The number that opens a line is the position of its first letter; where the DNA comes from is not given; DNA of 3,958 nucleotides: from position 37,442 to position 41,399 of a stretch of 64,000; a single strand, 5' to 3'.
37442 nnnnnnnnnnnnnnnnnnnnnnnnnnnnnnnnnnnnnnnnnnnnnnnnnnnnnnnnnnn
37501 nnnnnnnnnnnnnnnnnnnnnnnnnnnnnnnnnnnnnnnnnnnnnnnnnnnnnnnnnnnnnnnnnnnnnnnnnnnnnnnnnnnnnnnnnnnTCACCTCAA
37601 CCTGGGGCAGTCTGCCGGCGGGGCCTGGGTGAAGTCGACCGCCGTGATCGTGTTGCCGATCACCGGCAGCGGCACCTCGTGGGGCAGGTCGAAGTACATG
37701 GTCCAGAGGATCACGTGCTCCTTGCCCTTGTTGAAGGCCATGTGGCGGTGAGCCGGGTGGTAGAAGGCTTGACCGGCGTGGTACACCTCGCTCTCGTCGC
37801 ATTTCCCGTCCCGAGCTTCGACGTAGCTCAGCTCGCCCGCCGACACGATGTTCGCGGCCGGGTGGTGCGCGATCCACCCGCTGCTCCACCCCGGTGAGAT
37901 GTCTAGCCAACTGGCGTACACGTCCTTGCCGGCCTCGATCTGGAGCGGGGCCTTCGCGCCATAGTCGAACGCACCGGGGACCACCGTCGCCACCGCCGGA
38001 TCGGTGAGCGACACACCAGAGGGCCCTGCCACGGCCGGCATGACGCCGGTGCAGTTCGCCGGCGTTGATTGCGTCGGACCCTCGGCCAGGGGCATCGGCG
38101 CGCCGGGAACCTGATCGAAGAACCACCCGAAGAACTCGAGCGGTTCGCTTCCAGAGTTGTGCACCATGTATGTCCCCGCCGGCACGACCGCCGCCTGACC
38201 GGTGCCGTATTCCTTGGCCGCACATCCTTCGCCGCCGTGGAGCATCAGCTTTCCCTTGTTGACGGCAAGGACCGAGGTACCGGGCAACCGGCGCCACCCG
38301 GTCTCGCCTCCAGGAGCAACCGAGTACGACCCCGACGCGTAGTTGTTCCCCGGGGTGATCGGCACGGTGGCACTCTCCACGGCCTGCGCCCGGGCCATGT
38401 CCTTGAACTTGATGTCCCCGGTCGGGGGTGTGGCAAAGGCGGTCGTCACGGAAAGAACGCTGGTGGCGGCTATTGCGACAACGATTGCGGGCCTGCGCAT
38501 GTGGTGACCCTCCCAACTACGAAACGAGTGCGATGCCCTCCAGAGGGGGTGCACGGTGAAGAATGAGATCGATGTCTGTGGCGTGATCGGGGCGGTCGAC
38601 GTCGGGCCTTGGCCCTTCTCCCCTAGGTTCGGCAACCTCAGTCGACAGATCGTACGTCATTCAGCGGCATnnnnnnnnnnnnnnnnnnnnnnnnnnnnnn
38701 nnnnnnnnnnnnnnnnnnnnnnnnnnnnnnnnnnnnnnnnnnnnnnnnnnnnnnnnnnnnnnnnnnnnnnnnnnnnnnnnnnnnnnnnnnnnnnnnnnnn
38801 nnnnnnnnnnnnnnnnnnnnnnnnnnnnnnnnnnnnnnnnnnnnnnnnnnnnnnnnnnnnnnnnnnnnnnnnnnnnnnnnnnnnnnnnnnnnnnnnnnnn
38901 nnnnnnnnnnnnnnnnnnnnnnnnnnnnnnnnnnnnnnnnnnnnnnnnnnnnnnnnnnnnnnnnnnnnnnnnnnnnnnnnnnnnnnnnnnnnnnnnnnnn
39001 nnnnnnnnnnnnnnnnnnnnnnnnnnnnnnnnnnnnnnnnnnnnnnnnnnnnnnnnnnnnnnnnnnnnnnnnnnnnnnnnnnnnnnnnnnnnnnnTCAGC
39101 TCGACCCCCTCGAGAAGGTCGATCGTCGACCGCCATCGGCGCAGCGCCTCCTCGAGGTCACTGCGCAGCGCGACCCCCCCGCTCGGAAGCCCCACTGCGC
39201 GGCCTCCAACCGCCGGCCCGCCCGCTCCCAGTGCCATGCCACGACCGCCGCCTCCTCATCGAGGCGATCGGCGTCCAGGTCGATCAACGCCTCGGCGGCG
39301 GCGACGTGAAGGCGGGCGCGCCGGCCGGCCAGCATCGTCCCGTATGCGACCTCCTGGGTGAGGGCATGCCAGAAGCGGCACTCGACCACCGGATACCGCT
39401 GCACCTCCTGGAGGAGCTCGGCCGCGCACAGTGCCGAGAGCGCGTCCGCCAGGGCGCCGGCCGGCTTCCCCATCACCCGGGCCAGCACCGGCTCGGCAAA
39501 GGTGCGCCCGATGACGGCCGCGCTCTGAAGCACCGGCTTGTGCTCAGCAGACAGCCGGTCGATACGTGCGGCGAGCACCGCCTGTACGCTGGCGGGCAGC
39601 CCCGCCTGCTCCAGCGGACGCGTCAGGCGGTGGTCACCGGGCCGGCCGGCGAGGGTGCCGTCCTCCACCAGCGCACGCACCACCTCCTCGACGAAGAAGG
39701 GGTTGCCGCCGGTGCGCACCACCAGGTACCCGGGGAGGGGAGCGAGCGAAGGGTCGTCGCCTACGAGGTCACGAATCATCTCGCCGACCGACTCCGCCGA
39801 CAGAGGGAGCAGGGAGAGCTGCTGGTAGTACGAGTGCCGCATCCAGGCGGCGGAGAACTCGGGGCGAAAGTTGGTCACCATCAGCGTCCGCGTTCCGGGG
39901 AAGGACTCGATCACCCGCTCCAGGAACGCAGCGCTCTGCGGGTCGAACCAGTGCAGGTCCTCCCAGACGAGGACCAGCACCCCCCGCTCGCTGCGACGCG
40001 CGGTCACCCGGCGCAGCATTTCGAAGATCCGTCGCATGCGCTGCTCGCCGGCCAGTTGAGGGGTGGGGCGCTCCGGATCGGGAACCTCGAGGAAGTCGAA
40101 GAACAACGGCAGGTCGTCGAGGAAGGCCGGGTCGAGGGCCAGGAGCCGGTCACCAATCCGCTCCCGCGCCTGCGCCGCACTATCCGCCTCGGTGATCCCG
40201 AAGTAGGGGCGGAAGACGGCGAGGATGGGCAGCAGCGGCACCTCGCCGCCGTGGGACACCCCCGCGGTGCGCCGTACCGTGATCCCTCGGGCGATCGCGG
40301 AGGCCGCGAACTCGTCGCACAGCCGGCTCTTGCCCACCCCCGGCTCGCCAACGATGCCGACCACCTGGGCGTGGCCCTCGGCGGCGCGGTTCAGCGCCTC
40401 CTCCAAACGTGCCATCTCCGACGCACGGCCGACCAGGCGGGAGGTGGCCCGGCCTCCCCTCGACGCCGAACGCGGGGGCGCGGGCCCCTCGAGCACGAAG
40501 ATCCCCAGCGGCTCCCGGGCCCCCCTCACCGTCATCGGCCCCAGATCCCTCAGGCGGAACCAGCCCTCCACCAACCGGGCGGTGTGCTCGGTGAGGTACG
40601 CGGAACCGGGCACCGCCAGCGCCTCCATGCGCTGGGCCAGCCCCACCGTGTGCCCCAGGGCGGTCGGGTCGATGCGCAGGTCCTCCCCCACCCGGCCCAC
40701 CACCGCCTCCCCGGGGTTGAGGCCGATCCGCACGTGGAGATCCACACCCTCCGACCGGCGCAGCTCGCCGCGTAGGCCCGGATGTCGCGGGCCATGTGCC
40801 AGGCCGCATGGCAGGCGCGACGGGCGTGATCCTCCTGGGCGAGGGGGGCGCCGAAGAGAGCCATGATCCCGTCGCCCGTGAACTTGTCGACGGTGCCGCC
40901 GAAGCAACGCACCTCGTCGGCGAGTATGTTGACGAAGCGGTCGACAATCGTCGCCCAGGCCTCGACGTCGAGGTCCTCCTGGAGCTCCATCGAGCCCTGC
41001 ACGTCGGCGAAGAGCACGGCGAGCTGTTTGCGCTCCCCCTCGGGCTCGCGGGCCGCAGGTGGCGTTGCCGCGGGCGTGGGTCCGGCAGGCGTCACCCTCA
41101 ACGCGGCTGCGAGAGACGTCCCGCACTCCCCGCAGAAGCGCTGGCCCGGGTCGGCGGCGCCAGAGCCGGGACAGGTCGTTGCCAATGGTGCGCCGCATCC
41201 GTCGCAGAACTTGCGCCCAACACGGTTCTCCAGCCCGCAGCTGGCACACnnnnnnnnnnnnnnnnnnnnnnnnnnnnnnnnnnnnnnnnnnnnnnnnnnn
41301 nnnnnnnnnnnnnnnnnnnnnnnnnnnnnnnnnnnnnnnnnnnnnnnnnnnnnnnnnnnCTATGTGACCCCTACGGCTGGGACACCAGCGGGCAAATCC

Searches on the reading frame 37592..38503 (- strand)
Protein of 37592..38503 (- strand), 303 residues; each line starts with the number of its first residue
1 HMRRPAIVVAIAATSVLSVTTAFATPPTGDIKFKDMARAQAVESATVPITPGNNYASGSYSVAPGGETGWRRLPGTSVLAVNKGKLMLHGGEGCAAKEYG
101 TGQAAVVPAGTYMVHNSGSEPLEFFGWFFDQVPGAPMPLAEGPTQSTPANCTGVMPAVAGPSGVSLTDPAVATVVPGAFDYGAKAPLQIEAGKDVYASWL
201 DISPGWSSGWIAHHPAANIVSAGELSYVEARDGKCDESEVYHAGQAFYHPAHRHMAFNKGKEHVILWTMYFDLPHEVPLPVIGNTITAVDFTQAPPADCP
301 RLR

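Call 10: search_protein_families(library=pfam, proteins=[window:37592-38503:-], max_evalue=0.01)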
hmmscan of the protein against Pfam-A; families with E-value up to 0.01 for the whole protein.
window:37592-38503:- (303 aa): 2 families
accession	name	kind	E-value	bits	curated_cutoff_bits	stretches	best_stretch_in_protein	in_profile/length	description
PF07883.17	Cupin_2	-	2.3e-08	34.1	27.2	1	61-125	4-67/70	Cupin domain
PF00190.28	Cupin_1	-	0.0014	18.7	22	0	76-134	55-119/151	Cupin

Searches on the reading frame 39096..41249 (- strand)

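Call 10: search_protein_families(library=pfam, proteins=[window:39096-41249:-], max_evalue=0.01)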
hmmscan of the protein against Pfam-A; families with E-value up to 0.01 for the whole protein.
window:39096-41249:- (717 aa): 6 families
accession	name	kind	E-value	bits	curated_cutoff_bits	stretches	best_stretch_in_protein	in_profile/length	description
PF13191.12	AAA_16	-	6.8e-23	82.4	32.6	1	271-449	1-158/167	AAA ATPase domain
PF00211.25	Guanylate_cyc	-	1.5e-08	34.9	21.9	1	166-254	95-182/183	Adenylate and Guanylate cyclase catalytic domain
PF03308.22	MeaB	-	6.5e-05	22.5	23.1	1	289-325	28-64/273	Methylmalonyl Co-A mutase-associated GTPase MeaB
PF10923.14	BrxC_BrxD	-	0.0013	18.2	22.2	1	273-326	28-81/414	BREX system ATP-binding protein BrxC/D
PF13401.12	AAA_22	-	0.0023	18.7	27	0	293-336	4-33/130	AAA domain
PF20720.3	nSTAND3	-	0.009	16.2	27.2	0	294-328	17-51/155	Novel STAND NTPase 3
